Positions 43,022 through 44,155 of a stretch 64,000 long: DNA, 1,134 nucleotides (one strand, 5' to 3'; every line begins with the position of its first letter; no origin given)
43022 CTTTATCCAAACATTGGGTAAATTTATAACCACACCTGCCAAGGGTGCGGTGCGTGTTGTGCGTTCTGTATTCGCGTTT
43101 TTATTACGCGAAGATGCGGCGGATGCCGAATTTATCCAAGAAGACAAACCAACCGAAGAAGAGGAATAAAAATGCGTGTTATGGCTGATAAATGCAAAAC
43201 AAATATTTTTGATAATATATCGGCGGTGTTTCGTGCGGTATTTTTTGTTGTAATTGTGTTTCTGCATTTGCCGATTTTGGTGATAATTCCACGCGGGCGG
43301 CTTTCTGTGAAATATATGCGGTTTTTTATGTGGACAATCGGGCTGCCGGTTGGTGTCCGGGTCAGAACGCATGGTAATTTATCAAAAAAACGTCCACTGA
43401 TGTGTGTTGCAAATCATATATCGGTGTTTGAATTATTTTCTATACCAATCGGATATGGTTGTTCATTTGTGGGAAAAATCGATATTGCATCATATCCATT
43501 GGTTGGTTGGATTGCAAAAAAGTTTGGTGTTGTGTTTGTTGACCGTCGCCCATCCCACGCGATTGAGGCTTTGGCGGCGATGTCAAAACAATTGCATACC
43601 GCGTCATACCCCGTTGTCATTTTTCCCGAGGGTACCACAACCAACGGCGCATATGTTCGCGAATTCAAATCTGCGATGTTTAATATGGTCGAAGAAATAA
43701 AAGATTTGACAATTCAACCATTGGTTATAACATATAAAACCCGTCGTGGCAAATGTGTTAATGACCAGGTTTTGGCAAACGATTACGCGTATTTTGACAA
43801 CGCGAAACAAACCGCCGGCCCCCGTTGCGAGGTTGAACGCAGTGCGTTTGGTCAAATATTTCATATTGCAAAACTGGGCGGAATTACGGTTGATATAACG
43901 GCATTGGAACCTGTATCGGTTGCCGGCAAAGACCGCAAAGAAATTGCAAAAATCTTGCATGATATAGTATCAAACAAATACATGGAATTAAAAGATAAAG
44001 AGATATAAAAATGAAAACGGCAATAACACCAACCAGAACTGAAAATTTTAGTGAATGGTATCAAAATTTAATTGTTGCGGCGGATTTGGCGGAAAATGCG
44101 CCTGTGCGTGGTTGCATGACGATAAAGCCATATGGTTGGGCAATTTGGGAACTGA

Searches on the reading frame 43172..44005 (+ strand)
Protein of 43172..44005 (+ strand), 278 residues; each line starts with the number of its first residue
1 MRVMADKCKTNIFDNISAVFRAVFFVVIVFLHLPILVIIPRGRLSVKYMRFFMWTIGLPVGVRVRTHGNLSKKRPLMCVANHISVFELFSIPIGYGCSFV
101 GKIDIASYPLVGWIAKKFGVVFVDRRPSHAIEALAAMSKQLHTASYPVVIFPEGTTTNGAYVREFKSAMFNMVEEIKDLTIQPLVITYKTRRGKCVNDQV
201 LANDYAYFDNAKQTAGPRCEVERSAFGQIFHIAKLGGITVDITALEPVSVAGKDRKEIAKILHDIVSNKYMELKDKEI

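Call 69: search_protein_families(library=pfam, proteins=[window:43172-44005:+], max_evalue=0.0001)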
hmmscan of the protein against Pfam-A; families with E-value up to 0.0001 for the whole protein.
window:43172-44005:+ (278 aa): 1 family
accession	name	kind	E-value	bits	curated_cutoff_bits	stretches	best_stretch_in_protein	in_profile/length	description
PF01553.26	Acyltransferase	-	4e-22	78.9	23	1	62-186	2-131/132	Acyltransferase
